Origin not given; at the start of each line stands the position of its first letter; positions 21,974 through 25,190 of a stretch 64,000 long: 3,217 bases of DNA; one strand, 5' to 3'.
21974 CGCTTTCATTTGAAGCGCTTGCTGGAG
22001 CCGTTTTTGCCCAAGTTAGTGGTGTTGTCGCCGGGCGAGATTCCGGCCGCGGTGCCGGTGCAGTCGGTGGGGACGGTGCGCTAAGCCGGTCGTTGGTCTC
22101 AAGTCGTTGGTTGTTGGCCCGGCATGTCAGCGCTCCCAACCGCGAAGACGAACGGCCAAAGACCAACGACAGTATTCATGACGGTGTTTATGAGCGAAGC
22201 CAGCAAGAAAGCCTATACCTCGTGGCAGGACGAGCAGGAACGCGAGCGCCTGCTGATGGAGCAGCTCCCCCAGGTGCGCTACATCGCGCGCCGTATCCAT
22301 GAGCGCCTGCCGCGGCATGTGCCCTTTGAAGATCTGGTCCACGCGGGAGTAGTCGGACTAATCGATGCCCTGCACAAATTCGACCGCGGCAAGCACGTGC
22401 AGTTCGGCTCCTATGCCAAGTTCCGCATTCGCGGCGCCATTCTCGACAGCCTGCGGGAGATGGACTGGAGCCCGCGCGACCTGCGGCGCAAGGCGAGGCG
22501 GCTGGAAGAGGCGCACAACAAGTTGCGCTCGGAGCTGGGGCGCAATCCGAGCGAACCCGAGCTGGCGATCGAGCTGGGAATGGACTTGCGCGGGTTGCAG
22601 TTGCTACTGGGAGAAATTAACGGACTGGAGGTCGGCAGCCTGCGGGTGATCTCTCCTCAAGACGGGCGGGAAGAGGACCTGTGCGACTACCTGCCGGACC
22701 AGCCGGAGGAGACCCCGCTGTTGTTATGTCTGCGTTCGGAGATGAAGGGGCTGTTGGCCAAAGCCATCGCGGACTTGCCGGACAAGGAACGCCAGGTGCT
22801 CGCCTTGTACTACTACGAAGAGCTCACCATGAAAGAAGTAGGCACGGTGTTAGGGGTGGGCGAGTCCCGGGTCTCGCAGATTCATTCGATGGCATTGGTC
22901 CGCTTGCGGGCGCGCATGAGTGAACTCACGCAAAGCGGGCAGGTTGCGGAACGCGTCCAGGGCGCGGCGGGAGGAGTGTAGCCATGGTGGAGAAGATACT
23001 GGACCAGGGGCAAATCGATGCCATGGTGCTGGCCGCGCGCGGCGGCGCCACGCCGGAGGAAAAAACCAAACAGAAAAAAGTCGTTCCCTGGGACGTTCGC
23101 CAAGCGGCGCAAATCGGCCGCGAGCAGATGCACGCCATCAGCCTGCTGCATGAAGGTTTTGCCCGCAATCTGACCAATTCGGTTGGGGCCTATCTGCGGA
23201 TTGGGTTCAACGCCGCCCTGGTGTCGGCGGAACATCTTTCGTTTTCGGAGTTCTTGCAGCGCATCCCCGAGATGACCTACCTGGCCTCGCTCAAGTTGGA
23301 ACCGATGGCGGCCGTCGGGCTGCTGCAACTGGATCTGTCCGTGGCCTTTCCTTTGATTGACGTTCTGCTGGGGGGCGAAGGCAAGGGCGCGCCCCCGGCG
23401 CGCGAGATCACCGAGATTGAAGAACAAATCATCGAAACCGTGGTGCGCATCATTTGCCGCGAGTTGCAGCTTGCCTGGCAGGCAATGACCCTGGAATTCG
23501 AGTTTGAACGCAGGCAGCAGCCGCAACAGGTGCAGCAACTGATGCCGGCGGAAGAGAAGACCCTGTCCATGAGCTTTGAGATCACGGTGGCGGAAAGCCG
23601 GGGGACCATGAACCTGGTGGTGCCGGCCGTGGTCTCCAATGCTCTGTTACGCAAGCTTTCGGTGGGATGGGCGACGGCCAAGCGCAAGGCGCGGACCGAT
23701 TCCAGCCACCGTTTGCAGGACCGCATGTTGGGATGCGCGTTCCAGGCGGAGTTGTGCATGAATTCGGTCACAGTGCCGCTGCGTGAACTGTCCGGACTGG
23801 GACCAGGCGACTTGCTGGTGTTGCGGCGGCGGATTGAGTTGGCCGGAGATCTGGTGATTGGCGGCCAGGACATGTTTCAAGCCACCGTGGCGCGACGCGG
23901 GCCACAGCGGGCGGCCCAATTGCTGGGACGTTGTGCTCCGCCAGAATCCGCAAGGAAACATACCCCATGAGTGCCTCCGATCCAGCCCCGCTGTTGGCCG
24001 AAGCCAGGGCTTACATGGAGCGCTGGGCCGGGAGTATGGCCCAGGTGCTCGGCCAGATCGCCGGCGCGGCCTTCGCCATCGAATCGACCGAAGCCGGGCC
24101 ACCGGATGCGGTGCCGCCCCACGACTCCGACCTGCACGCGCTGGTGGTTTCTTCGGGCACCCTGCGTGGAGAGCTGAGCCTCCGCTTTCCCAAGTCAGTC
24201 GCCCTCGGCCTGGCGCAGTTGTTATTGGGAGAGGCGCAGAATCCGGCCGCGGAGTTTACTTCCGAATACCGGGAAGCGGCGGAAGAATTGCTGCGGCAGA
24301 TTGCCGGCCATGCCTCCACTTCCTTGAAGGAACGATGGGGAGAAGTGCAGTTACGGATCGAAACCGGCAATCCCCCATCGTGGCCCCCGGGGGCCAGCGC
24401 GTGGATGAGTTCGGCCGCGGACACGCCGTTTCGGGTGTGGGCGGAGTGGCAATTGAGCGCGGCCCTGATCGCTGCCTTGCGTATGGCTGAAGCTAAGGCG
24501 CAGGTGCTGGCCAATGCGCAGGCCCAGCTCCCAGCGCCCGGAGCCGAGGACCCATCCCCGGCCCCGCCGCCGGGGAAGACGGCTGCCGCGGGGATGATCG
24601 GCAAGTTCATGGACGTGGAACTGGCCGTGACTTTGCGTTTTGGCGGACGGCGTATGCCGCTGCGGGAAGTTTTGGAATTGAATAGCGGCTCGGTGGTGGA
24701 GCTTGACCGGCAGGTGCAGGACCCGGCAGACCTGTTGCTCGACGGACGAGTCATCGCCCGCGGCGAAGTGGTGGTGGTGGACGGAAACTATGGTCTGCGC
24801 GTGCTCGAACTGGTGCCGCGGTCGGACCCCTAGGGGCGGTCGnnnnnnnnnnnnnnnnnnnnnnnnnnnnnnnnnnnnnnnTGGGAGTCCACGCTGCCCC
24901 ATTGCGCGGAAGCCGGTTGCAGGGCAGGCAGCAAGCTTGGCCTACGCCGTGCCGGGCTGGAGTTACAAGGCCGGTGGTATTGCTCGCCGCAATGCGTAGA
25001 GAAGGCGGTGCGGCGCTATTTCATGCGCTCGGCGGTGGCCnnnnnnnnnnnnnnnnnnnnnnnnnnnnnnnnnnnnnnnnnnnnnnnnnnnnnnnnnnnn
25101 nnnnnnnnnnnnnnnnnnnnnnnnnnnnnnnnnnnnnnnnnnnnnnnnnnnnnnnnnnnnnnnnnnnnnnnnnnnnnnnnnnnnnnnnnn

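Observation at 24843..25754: Stand-alone TRASH-like + MshEN-like protein encoded as the last gene of the fliA-fliM-fliY switch operon: candidate c-di-GMP input to the motor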

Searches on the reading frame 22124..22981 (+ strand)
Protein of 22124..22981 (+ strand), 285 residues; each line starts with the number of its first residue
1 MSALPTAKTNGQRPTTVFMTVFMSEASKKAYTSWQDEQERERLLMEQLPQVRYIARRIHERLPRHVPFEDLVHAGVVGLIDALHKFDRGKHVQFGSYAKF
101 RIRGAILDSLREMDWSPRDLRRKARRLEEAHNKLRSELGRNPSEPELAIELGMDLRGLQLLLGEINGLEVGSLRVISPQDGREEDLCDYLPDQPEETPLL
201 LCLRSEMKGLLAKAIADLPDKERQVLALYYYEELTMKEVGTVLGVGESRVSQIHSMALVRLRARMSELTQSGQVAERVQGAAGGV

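Call 3: search_protein_families(library=pfam, proteins=[window:22124-22981:+], max_evalue=1)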
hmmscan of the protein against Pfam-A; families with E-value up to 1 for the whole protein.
window:22124-22981:+ (285 aa): 7 families
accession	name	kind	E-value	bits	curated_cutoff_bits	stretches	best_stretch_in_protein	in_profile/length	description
PF04545.22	Sigma70_r4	-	2.1e-18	66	24.1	1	214-263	1-50/50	Sigma-70, region 4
PF04542.20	Sigma70_r2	-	5.7e-15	55.3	24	1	46-115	4-70/71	Sigma-70 region 2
PF08281.18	Sigma70_r4_2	-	5.2e-08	32.9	25.7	1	210-261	3-54/54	Sigma-70, region 4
PF04539.22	Sigma70_r3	-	4.4e-06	27.2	25.3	1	123-185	2-64/78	Sigma-70 region 3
PF07638.17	Sigma70_ECF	-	0.015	15.7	21.1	1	207-263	126-181/185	ECF sigma factor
PF13384.12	HTH_23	-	0.054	13.8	24.6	1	221-254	5-38/50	Homeodomain-like domain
PF05344.16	DUF746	-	0.098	13.1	26.9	1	233-279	12-54/64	Domain of Unknown Function (DUF746)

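Call 4: search_protein_families(library=ncbifam, proteins=[window:22124-22981:+], max_evalue=1)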
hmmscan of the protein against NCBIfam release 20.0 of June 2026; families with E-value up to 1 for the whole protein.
window:22124-22981:+ (285 aa): 94 families (the best 25 are shown)
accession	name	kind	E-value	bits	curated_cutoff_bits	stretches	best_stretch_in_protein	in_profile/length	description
TIGR02479.1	FliA_WhiG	subfamily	1.1e-71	241.2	189.6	1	46-266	4-224/224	FliA/WhiG family RNA polymerase sigma factor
NF004935.0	PRK06288.1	equivalog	7e-71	239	343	1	29-270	24-267/270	RNA polymerase sigma factor WhiG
NF005413.0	PRK06986.1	subfamily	2.6e-64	217.3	201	1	28-268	4-239/241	RNA polymerase sigma factor FliA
NF005809.0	PRK07670.1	equivalog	2.6e-56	190.9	326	1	25-267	7-252/255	FliA/WhiG family RNA polymerase sigma factor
NF004572.0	PRK05911.1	equivalog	7.3e-52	176.3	378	1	30-268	15-256/257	RNA polymerase sigma factor sigma-28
TIGR02980.1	SigBFG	subfamily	1.4e-31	110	234.35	1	37-265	2-226/227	SigB/SigF/SigG family RNA polymerase sigma factor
NF009091.0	PRK12427.1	equivalog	2.2e-31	109.3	339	1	38-256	15-222/233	FliA/WhiG family RNA polymerase sigma factor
TIGR02937.1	sigma70-ECF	superfamily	1.5e-29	102.7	42.9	1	39-264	2-164/165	sigma-70 family RNA polymerase sigma factor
NF005644.0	PRK07408.1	subfamily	2.3e-25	89.7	261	1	29-264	18-252/258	RNA polymerase sigma factor SigF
NF005514.0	PRK07122.1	subfamily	4.4e-24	85.1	372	1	31-265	33-263/264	RNA polymerase sigma factor SigF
TIGR02997.1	Sig70-cyanoRpoD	subfamily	1.7e-22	80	384.5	1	34-262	70-298/298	RNA polymerase sigma factor, RpoD/SigA family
TIGR02394.1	rpoS_proteo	equivalog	9.7e-22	77.8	378.7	1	35-267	43-276/285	RNA polymerase sigma factor RpoS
TIGR02885.1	spore_sigF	equivalog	1.1e-21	77.7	321.45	1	35-264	8-230/231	RNA polymerase sporulation sigma factor SigF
NF004052.0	PRK05572.1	subfamily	1.4e-21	77.2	311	1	36-266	30-251/252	SigF/SigG family RNA polymerase sporulation sigma factor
TIGR02393.1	RpoD_Cterm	equivalog_domain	2e-21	76.7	354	1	43-265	5-228/238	RNA polymerase sigma factor RpoD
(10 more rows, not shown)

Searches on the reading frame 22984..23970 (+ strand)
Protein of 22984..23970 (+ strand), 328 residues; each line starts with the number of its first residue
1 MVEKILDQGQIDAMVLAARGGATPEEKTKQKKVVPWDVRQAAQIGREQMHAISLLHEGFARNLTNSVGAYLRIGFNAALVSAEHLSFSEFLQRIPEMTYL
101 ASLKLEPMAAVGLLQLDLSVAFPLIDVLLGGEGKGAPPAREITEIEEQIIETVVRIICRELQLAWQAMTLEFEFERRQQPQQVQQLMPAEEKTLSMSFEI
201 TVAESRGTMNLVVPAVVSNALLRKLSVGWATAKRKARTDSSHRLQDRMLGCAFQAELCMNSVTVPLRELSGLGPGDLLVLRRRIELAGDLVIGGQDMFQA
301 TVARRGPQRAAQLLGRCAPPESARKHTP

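Call 3: search_protein_families(library=pfam, proteins=[window:22984-23970:+], max_evalue=1)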
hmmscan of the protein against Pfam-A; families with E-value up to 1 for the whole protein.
window:22984-23970:+ (328 aa): 2 families
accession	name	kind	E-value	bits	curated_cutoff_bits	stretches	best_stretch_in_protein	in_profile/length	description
PF02154.20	FliM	-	4e-39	135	27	1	37-225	2-192/192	Flagellar motor switch protein FliM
PF01052.25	FliMN_C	-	6.3e-07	29.7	23.8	1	259-313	14-68/73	Type III flagellar switch regulator (C-ring) FliN C-term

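Call 4: search_protein_families(library=ncbifam, proteins=[window:22984-23970:+], max_evalue=1)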
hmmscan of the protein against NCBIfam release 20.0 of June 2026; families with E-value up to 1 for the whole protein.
window:22984-23970:+ (328 aa): 2 families
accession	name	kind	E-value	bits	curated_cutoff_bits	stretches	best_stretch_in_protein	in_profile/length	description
TIGR01397.1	fliM_switch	equivalog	4.5e-60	203.5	219.6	1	4-314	1-316/320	flagellar motor switch protein FliM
NF005194.1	PRK06666.1-5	equivalog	2.9e-12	46.4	206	1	6-310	5-319/327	flagellar motor switch protein FliM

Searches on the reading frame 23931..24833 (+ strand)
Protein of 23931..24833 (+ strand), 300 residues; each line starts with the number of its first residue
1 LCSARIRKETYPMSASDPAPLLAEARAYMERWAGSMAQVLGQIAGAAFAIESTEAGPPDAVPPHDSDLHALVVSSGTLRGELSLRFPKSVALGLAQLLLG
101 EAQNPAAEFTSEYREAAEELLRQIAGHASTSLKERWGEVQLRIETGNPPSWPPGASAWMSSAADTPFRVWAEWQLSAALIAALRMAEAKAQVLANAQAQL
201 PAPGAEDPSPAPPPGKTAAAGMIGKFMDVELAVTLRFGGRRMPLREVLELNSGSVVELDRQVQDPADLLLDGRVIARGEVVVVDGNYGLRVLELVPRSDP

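Call 3: search_protein_families(library=pfam, proteins=[window:23931-24833:+], max_evalue=1)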
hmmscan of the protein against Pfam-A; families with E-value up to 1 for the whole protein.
window:23931-24833:+ (300 aa): 2 families
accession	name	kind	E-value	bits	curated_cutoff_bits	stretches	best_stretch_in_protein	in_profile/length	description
PF01052.25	FliMN_C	-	6.5e-21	74.5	23.8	1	226-295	3-72/73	Type III flagellar switch regulator (C-ring) FliN C-term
PF13690.11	CheX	-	2.1e-05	24.9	27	1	71-143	4-69/94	Chemotaxis phosphatase CheX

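Call 4: search_protein_families(library=ncbifam, proteins=[window:23931-24833:+], max_evalue=1)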
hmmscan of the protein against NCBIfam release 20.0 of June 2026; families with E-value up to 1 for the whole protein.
window:23931-24833:+ (300 aa): 11 families
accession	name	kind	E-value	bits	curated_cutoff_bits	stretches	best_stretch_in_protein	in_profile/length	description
TIGR02480.1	fliN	equivalog_domain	3.1e-24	84.7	84.05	1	225-295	4-74/77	flagellar motor switch protein FliN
NF006272.1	PRK08432.1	equivalog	6e-24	85.1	219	2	223-294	192-263/274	flagellar motor switch protein FliY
NF005995.1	PRK08119.1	equivalog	1.4e-21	77.4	218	1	216-298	291-373/376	flagellar motor switch phosphatase FliY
NF005275.1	PRK06782.1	equivalog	2e-16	59.8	681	2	223-295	444-516/516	flagellar motor switch protein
TIGR02551.1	SpaO_YscQ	equivalog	7.3e-11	42.6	100.8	1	181-294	187-300/300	type III secretion system cytoplasmic ring protein SctQ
NF006273.1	PRK08433.1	equivalog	3.8e-10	40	114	1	225-294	17-86/100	flagellar motor switch protein FliN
TIGR01397.1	fliM_switch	equivalog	9e-07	28.3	219.6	1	225-293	249-317/320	flagellar motor switch protein FliM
NF005276.0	PRK06788.1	equivalog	3.6e-06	27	98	1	219-293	24-98/119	flagellar motor switch protein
NF004605.0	PRK05933.1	equivalog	0.00018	20.6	536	1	242-293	319-371/372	type III secretion system protein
NF005277.0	PRK06789.1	equivalog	0.038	14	81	1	228-294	6-72/74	flagellar motor switch protein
NF005956.0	PRK08035.1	equivalog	0.15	11.2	230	1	232-291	254-313/323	YscQ/HrcQ family type III secretion apparatus protein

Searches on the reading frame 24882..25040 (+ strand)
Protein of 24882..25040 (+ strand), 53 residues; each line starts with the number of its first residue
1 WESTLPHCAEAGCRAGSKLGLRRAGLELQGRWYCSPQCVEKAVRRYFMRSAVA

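Call 63: search_solved_structures(query=A3, max_evalue=10, show_alignments=3)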
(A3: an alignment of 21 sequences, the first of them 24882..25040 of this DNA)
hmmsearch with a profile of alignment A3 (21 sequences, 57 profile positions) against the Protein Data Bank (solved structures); distinct sequences matched with E-value up to 10: 5.
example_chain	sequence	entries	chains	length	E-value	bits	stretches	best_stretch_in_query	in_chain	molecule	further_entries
4fzl_A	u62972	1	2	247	0.12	15.3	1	30-44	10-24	Bacteriocin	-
4fzn_A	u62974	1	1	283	0.12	15.2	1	30-44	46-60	Bacteriocin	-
4fzm_A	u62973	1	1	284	0.12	15.2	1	30-44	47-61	Bacteriocin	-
6uie_A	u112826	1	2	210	0.36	13.7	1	6-24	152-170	Type III export protein PscK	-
7sek_A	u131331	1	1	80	3.8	10.4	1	8-44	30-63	COBW domain-containing protein 1,Methionine aminopeptidase 1 fusion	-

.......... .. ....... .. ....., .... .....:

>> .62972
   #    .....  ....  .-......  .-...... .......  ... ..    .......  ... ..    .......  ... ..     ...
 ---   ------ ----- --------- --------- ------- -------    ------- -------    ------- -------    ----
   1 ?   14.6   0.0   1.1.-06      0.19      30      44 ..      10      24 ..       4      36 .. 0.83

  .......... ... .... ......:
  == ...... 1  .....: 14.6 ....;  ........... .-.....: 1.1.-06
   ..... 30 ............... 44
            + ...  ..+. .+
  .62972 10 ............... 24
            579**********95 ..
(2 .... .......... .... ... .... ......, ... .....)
